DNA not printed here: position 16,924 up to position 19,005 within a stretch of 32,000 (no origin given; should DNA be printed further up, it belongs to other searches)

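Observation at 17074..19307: Catalytic-SDR plus pseudo-SDR fusion coupled to a catalytically degenerate hotdog protein: candidate for an unassigned CoA-ester reductase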

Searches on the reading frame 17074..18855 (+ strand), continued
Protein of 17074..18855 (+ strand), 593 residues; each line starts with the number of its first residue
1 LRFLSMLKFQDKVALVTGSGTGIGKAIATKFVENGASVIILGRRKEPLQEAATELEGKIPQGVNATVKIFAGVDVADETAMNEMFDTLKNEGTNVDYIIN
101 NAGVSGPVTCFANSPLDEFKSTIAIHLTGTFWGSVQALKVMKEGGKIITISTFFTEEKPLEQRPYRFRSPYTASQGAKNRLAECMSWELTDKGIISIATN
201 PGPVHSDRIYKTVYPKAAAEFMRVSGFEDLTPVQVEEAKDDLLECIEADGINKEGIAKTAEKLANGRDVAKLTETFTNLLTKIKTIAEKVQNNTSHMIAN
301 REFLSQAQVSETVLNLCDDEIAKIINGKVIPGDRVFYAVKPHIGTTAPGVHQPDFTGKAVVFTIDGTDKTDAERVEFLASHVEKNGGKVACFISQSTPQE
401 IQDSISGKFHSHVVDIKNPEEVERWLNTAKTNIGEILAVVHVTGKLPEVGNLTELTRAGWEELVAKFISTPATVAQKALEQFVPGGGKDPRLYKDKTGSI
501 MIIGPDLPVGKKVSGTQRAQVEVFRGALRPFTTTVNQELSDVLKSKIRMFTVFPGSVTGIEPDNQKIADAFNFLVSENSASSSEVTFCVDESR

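Call 39: list_cluster_members(proteins=[P0241, P0245, P0246, P0258, P0263, P0265, P0270, P0278, P0281, P0267])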
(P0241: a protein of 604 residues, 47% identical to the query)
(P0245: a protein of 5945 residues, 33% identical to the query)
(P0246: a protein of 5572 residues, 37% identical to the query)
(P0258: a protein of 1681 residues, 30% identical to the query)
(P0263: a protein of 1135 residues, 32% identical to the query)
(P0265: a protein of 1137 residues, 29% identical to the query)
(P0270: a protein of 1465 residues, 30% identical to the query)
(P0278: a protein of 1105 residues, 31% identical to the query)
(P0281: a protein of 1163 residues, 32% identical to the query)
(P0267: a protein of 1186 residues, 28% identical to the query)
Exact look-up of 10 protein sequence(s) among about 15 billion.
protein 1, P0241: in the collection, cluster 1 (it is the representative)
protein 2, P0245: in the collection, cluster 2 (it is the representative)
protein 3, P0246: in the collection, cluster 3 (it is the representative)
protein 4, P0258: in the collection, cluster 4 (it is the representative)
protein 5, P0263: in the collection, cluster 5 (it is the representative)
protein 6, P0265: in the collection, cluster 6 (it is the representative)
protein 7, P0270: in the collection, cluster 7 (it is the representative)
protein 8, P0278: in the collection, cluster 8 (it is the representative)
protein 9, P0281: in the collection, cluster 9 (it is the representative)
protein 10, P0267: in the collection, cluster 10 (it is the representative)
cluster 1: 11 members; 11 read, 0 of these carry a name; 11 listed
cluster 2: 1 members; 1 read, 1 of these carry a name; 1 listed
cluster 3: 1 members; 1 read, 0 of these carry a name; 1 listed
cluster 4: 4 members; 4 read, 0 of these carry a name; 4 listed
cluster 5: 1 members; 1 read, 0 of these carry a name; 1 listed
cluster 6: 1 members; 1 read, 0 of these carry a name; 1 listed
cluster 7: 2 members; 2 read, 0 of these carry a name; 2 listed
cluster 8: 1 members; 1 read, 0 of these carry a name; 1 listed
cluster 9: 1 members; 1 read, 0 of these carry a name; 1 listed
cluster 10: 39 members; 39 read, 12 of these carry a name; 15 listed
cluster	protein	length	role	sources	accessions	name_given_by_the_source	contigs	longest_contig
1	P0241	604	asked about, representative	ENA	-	-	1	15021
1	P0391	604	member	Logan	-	-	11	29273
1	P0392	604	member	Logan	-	-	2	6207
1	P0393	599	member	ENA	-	-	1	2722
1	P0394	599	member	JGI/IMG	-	-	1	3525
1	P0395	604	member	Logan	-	-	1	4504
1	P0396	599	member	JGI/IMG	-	-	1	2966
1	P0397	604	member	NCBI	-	-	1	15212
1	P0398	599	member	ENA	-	-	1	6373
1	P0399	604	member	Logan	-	-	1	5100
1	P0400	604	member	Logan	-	-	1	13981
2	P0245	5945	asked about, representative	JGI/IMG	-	phosphoenolpyruvate carboxykinase (GTP)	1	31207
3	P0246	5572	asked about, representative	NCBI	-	-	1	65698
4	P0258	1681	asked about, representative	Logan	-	-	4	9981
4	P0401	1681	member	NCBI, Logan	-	-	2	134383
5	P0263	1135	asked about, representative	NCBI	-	-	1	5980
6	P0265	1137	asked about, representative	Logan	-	-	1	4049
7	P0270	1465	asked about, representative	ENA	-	-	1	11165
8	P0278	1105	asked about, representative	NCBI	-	-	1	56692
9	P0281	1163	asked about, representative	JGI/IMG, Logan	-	-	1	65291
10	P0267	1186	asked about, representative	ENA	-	-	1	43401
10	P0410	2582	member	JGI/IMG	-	enoyl-CoA hydratase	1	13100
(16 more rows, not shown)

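Call 40: search_protein_families(library=pfam, proteins=[P0274, P0410, P0267, P0258, P0263], max_evalue=0.000001)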
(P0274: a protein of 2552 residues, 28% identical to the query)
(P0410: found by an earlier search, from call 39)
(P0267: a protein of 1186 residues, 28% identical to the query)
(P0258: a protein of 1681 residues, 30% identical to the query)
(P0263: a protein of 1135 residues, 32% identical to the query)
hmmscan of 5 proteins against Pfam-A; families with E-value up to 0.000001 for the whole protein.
P0274 (2552 aa): 6 families
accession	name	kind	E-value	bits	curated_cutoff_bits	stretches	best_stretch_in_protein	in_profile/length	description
PF00106.31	adh_short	-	3.1e-58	196.9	26.6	2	1986-2190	1-183/195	short chain dehydrogenase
PF13561.12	adh_short_C2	-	1e-44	153.3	27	2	1439-1659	6-208/236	Enoyl-(Acyl carrier protein) reductase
PF00378.25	ECH_1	-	6.1e-40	137.6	27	1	583-777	4-193/251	Enoyl-CoA hydratase/isomerase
PF16113.10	ECH_2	-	1.3e-29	104.2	27.2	1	586-768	2-184/335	Enoyl-CoA hydratase/isomerase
PF08659.16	KR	-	3.6e-15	56.8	22.6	1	1432-1552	3-117/180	KR domain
PF00107.32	ADH_zinc_N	-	1.6e-09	38.2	31.8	1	182-293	7-96/129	Zinc-binding dehydrogenase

P0410 (2582 aa): 6 families
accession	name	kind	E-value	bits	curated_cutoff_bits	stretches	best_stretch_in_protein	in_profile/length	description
PF00106.31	adh_short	-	2.7e-60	203.6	26.6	2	1458-1661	1-186/195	short chain dehydrogenase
PF13561.12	adh_short_C2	-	1.4e-47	162.7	27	2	1467-1687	6-208/236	Enoyl-(Acyl carrier protein) reductase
PF00378.25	ECH_1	-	7.4e-40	137.3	27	1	611-805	5-194/251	Enoyl-CoA hydratase/isomerase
PF16113.10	ECH_2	-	6e-30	105.3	27.2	1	613-797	2-186/335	Enoyl-CoA hydratase/isomerase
PF08659.16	KR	-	3e-12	47.2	22.6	0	1460-1580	3-117/180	KR domain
PF00107.32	ADH_zinc_N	-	1.7e-11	44.6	31.8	1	209-320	7-96/129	Zinc-binding dehydrogenase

P0267 (1186 aa): 3 families
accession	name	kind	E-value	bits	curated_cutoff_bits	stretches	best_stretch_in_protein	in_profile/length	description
PF00106.31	adh_short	-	2.7e-62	210.2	26.6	2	256-459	1-186/195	short chain dehydrogenase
PF13561.12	adh_short_C2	-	6.4e-51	173.6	27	2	265-485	6-208/236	Enoyl-(Acyl carrier protein) reductase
PF08659.16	KR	-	1e-14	55.3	22.6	1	258-378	3-117/180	KR domain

P0258 (1681 aa): 3 families
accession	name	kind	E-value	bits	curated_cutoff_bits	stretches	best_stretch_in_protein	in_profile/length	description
PF00106.31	adh_short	-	1.8e-64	217.3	26.6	2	555-757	1-185/195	short chain dehydrogenase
PF13561.12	adh_short_C2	-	5.6e-49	167.3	27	2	564-782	6-206/236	Enoyl-(Acyl carrier protein) reductase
PF08659.16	KR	-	8.1e-15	55.6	22.6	1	557-677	3-117/180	KR domain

P0263 (1135 aa): 3 families
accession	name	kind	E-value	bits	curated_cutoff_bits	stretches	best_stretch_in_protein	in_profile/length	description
PF00106.31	adh_short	-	3.3e-52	177.3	26.6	2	23-217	1-183/195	short chain dehydrogenase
PF13561.12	adh_short_C2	-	2.5e-48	165.2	27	2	37-291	6-235/236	Enoyl-(Acyl carrier protein) reductase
PF08659.16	KR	-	1.5e-09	38.4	22.6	0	35-117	8-94/180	KR domain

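Call 54: find_related_loci(query=P0241, collection=metagenome_contigs, flank=6000)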
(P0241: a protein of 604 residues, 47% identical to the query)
Query P0241 (604 aa) in metagenome_contigs; peptide patterns used: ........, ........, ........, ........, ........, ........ (x = any residue, [..] = any of these).
84 stretches matched a pattern; 8 encode a relative of the query (tblastn E <= 1e-3); 8 distinct loci.
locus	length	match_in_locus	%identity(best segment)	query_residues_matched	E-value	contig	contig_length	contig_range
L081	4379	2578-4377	99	1-600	0e+0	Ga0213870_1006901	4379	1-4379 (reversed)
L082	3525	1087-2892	95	1-602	0e+0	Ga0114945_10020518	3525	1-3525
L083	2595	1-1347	96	148-596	0e+0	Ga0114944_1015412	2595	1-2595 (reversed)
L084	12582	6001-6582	27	13-218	3e-11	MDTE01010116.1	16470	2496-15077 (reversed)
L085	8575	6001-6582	27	13-218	3e-11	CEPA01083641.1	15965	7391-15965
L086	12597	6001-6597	28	13-223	4e-11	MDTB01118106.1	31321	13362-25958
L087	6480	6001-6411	30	13-156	1e-10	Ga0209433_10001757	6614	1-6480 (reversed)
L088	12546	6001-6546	27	17-211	1e-10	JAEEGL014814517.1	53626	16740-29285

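Call 60: predict_structure(alignment_id=A5)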
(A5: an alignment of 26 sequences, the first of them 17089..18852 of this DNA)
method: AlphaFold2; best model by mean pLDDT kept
length: 588 residues; sequences in the alignment: 26
mean_pLDDT: 76.7   pTM: 0.70
mean pLDDT of the five models: 76.7, 70.9, 69.0, 66.8, 66.2
residues with pLDDT >= 90: 159; 70-90: 261; 50-70: 104; < 50: 64
segments of 3 or more residues with pLDDT < 50: 99-110, 150-162, 201-212, 288-296, 320-334
pLDDT, mean of each block of 10 residues (from residue 1): 85 77 91 89 88 90 87 83 92 73 43 57 69 86 67 39 54 74 82 62 45 54 65 72 73 81 79 71 51 46 75 68 30 56 70 93 92 93 95 93 92 91 89 95 81 82 89 89 81 94 86 85 77 77 92 87 89 80 79
secondary structure, 60 per line:
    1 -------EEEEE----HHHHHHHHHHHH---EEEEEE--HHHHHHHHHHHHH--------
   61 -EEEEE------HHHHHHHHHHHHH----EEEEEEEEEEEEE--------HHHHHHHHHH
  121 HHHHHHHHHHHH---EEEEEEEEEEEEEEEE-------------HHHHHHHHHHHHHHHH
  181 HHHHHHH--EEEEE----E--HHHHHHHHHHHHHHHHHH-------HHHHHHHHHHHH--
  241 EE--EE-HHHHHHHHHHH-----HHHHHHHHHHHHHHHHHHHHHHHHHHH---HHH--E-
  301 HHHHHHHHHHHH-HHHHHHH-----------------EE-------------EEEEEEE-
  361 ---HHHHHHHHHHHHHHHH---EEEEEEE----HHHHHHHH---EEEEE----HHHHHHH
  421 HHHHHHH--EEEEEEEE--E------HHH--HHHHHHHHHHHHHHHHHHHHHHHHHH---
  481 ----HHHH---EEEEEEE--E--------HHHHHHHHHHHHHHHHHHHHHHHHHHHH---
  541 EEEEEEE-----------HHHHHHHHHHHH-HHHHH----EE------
elements in order: E8-12 H17-28 E32-37 H40-52 E62-66 H73-85 E90-102 H111-132 E136-151 H165-187 E190-194 H202-219 H227-238 H248-258 H264-290 H301-312 H314-320 E353-359 H364-379 E383-389 H394-401 E405-409 H414-427 E430-437 H452-477 H485-488 E492-498 H510-537 E541-547 H559-570 H572-576

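Call 62: fold_search(model_id=the predicted structure, library=pdb)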
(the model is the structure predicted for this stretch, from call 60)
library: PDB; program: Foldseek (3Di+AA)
matches with E <= 10: 1986; with E <= 0.001: 1774
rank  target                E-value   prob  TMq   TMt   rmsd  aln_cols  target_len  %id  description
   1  8aeq                  8.8e-21  1.00  0.62  0.59  13.2       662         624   19  Malonyl-CoA reductase from Chloroflexus aurantiacus - C-terminal R773Q variant (released 2023-04-05)
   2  8aew_A                1.6e-20  1.00  0.67  0.72   7.8       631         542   17  Malonyl-CoA reductase from Chloroflexus aurantiacus - N-terminal Apo (released 2023-04-05)
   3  8a8t                  1.7e-20  1.00  0.65  0.60  12.8       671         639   19  Malonyl-CoA reductase from Chloroflexus aurantiacus - C-terminal NADP and malonate bound (released 2023-04-05)
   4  8aet                  2.9e-20  1.00  0.61  0.57  13.8       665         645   19  Malonyl-CoA reductase from Chloroflexus aurantiacus - C-terminal E779W variant (released 2023-04-05)
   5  8aeo                  3.0e-20  1.00  0.61  0.57  13.9       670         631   18  Malonyl-CoA reductase from Chloroflexus aurantiacus - C-terminal R773A variant (released 2023-04-05)
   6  8a30                  3.5e-20  1.00  0.64  0.58  13.5       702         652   18  Malonyl-CoA reductase from Chloroflexus aurantiacus - C-terminal Apo (released 2023-04-05)
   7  8i6z                  4.1e-20  1.00  0.63  0.58  13.5       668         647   19  Crystal structure of apo-form of malonyl-CoA reductase C-domain from Chloroflexus aurantiacus (released 2023-06-14)
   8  8i70                  4.1e-20  1.00  0.63  0.57  13.3       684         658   18  Crystal structure of NADP-binding form of malonyl-CoA reductase C-domain from Chloroflexus aurantiacus (released 2023-06-14)
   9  6k8u_B                5.6e-20  1.00  0.65  0.59  13.3       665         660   20  Crystal structure of C-domain with NADP of baterial malonyl-CoA reductase (released 2020-03-18)
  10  8aer                  8.9e-20  1.00  0.64  0.60  13.0       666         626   19  Malonyl-CoA reductase from Chloroflexus aurantiacus - C-terminal Y731A variant (released 2023-04-05)
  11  8hjw_A                9.9e-20  1.00  0.67  0.34  13.2       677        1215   20  Bi-functional malonyl-CoA reductuase from Chloroflexus aurantiacus (released 2023-08-30)
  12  6k8s_A                9.9e-20  1.00  0.64  0.57  13.4       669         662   20  Crystal structure of C-domain of baterial malonyl-CoA reductase (released 2020-03-18)
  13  8a7s                  1.2e-19  1.00  0.62  0.57  14.0       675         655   18  Malonyl-CoA reductase from Chloroflexus aurantiacus - C-terminal NADP bound (released 2023-04-05)
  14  8j2d                  1.3e-19  1.00  0.64  0.59  12.3       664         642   19  Structure of the C-terminal subenzyme of the malonyl-CoA reductase from Chloroflexus aurantiacus, mutant N940V/K1106W/S1 (released 2024-04-17)
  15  8j29                  1.6e-19  1.00  0.64  0.59  13.6       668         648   18  Structures of the C-terminal subenzyme of the malonyl-CoA reductase from Chloroflexus aurantiacus (released 2024-04-17)
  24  8hi4_B                1.4e-15  1.00  0.63  0.33  11.8       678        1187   18  Cryo-EM structure of the bi-functional malonyl-CoA reductase from Roseiflexus castenholzii (released 2023-05-31)
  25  2et6                  3.9e-15  1.00  0.54  0.55  16.6       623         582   15  (3R)-Hydroxyacyl-CoA Dehydrogenase Domain of Candida tropicalis Peroxisomal Multifunctional Enzyme Type 2 (released 2006-05-23)
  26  8hi4_A                1.8e-13  1.00  0.63  0.33  13.5       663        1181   19  Cryo-EM structure of the bi-functional malonyl-CoA reductase from Roseiflexus castenholzii (released 2023-05-31)
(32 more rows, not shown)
